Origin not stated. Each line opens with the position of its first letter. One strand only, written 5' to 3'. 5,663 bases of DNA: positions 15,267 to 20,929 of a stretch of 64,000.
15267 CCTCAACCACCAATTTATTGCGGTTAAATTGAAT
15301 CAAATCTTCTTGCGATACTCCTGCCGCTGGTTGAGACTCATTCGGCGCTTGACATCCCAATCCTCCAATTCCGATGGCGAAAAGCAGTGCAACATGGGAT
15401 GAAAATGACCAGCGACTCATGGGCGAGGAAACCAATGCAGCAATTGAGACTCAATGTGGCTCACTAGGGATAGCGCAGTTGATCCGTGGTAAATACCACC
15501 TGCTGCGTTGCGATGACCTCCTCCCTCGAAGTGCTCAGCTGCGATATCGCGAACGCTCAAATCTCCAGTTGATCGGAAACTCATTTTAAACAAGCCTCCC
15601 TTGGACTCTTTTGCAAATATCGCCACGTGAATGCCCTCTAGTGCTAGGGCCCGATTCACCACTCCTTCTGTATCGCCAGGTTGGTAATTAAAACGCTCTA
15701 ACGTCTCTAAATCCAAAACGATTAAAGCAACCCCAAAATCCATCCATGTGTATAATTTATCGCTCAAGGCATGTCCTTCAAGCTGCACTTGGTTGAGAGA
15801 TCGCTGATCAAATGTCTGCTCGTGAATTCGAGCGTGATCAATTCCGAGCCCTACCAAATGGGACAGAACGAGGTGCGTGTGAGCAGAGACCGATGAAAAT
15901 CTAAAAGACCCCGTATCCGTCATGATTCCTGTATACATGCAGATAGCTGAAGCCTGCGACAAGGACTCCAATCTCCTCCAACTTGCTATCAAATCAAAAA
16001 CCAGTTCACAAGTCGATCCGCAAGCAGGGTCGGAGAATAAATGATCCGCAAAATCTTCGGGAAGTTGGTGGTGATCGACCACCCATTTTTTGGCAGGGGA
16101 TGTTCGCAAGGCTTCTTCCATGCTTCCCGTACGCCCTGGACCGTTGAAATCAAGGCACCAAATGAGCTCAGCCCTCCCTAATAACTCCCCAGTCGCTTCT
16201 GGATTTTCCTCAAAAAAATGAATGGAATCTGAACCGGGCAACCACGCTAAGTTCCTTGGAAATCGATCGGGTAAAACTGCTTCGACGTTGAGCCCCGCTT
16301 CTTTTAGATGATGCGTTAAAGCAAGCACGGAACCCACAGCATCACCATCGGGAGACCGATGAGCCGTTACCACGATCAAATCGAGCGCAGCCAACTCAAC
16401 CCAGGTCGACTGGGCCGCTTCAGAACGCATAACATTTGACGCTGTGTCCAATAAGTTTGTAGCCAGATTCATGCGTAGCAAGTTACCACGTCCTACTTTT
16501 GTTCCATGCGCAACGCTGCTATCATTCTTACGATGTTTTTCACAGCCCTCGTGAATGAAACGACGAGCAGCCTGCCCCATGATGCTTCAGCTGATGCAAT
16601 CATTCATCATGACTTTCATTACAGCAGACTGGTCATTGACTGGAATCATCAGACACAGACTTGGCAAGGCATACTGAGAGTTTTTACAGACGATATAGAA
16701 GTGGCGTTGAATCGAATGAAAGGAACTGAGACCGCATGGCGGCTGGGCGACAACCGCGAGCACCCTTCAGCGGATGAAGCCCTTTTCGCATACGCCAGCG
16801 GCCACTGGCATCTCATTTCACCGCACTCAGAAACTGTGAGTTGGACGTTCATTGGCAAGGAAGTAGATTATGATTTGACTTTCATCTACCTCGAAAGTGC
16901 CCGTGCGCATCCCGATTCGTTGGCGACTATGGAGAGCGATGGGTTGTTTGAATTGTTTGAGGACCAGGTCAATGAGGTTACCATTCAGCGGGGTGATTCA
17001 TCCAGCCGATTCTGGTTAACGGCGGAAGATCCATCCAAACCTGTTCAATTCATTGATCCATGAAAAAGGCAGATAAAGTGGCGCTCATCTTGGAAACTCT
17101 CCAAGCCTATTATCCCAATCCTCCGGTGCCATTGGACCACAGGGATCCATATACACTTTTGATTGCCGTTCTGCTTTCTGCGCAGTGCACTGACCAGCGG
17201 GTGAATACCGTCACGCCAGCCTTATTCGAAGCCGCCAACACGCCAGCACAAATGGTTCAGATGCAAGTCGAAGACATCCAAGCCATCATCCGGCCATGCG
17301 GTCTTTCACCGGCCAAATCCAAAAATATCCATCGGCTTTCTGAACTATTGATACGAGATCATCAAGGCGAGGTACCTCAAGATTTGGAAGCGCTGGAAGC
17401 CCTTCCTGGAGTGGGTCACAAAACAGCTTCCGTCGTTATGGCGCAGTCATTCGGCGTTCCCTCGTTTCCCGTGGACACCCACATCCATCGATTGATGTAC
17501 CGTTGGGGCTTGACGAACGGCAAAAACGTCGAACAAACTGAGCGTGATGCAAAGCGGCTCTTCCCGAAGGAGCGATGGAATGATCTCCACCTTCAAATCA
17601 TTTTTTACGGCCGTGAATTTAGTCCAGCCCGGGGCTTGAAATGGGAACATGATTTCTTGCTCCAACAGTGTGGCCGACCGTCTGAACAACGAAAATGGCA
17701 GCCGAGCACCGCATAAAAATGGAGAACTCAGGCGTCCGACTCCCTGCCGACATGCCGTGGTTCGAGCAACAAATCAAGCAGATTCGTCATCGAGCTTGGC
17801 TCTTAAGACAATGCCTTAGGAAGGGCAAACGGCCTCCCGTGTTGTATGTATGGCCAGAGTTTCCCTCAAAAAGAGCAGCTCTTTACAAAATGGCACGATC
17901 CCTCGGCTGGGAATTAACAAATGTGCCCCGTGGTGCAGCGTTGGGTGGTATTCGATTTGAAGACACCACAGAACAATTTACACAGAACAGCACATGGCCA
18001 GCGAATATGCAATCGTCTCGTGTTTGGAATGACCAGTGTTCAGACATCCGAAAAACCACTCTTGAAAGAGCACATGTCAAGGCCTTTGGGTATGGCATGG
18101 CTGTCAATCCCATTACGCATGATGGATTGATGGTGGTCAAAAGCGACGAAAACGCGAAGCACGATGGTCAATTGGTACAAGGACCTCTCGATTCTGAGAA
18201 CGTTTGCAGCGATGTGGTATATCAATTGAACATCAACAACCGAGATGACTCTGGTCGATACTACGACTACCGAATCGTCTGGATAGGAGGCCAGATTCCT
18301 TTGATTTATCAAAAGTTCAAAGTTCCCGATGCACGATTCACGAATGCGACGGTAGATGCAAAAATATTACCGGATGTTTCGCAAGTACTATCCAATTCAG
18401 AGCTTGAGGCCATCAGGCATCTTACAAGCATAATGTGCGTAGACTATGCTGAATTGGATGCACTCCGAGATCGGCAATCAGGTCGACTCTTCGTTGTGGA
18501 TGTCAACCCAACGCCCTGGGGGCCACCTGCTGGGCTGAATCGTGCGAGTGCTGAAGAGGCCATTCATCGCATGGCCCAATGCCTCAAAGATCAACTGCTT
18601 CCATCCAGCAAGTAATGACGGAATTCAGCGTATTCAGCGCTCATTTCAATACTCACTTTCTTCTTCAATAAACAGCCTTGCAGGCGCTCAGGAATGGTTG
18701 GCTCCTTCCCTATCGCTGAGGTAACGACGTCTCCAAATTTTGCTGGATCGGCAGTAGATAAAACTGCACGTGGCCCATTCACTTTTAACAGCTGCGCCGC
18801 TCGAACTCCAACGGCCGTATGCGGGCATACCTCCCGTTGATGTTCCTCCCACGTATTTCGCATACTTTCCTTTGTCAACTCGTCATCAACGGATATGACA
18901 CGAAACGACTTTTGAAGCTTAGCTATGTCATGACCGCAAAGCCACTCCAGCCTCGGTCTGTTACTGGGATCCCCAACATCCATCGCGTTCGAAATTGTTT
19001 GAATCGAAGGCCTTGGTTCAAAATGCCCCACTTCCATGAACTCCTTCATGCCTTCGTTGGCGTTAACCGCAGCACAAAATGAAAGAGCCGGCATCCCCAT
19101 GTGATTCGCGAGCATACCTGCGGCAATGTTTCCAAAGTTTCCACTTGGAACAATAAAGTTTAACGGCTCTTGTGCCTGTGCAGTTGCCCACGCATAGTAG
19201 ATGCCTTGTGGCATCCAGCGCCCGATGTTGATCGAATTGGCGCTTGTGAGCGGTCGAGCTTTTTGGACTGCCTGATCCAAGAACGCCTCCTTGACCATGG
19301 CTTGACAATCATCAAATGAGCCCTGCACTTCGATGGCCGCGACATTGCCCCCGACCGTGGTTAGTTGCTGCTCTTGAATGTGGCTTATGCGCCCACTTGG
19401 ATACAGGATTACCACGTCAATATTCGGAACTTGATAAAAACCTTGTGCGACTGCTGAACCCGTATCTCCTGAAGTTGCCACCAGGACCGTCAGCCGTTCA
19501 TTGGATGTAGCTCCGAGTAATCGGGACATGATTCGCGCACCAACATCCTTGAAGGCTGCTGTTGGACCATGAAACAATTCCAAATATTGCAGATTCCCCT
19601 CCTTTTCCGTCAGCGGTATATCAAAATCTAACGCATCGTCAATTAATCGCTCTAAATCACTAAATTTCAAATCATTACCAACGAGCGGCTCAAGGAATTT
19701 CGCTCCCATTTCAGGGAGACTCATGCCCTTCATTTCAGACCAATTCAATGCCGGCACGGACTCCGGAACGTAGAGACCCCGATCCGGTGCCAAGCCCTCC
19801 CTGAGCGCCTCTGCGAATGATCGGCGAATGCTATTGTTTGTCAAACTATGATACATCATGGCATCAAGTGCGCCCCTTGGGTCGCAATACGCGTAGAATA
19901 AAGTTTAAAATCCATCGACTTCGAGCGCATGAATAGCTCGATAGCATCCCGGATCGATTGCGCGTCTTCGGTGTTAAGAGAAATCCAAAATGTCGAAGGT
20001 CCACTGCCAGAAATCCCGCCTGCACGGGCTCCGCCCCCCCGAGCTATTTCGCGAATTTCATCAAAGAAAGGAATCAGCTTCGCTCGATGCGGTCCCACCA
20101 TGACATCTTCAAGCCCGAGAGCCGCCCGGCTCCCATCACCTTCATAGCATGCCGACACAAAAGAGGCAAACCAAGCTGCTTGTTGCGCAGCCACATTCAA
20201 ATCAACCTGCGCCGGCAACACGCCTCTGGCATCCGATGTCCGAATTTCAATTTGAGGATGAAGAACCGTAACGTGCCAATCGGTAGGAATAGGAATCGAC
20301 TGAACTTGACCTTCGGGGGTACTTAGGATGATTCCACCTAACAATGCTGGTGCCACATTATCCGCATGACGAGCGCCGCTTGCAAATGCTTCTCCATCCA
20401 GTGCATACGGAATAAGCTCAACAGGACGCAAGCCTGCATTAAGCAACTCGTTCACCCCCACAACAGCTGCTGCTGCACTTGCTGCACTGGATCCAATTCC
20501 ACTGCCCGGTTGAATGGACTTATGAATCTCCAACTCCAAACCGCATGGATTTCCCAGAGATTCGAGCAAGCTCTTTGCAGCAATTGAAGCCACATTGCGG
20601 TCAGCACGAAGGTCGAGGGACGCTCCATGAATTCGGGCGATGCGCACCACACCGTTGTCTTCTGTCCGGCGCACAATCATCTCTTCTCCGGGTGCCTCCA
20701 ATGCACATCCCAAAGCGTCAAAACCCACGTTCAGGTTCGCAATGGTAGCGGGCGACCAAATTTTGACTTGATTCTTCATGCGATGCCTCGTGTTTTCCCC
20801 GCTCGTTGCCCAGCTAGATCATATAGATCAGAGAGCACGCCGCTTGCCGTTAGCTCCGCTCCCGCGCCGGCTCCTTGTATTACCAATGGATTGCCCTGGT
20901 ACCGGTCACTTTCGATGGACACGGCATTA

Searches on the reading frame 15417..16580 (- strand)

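Call 68: search_protein_families(library=pfam, proteins=[window:15417-16580:-], max_evalue=1e-8)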
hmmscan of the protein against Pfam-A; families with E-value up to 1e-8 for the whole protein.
window:15417-16580:- (387 aa): 1 family
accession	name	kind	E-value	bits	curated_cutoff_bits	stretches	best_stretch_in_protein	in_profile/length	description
PF01368.27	DHH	-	5.2e-22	78.9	28.1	1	69-219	2-125/125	DHH family, N-terminal domain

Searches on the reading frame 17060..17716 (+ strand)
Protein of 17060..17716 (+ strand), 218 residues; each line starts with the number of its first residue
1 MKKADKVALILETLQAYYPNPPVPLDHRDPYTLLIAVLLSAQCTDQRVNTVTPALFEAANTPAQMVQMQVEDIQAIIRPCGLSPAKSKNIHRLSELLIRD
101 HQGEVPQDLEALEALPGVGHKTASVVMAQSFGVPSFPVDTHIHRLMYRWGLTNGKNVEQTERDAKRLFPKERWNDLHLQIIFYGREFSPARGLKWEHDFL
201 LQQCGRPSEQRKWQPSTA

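Call 68: search_protein_families(library=pfam, proteins=[window:17060-17716:+], max_evalue=1e-8)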
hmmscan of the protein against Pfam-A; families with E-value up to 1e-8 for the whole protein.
window:17060-17716:+ (218 aa): 1 family
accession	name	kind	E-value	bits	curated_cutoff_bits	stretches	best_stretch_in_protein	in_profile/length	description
PF00730.31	HhH-GPD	-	1.8e-23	83.4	26.2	1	35-170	1-108/108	HhH-GPD superfamily base excision DNA repair protein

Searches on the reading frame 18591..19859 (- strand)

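Call 68: search_protein_families(library=pfam, proteins=[window:18591-19859:-], max_evalue=1e-8)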
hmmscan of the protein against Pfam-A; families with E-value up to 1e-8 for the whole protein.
window:18591-19859:- (422 aa): 2 families
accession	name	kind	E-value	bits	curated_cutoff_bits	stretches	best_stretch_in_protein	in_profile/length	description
PF00291.31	PALP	-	4.3e-22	79.2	35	1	94-358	29-281/295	Pyridoxal-phosphate dependent enzyme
PF14821.11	Thr_synth_N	-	9.7e-14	51.7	25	1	3-76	2-78/79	Threonine synthase N terminus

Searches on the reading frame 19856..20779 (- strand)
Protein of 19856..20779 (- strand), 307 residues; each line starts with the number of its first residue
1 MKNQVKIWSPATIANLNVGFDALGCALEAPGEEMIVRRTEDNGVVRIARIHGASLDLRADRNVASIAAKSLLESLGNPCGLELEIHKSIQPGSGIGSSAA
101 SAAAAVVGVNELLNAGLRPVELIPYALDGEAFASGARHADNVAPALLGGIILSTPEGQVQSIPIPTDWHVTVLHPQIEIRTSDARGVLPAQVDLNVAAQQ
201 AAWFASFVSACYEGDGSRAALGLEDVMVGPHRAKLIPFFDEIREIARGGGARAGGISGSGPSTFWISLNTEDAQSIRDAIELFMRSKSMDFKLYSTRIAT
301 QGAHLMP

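Call 68: search_protein_families(library=pfam, proteins=[window:19856-20779:-], max_evalue=1e-8)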
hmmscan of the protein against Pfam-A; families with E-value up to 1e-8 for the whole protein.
window:19856-20779:- (307 aa): 1 family
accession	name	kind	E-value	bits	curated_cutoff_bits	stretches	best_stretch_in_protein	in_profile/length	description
PF00288.32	GHMP_kinases_N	-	5.6e-17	62.2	22.3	1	64-149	3-87/87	GHMP kinases N terminal domain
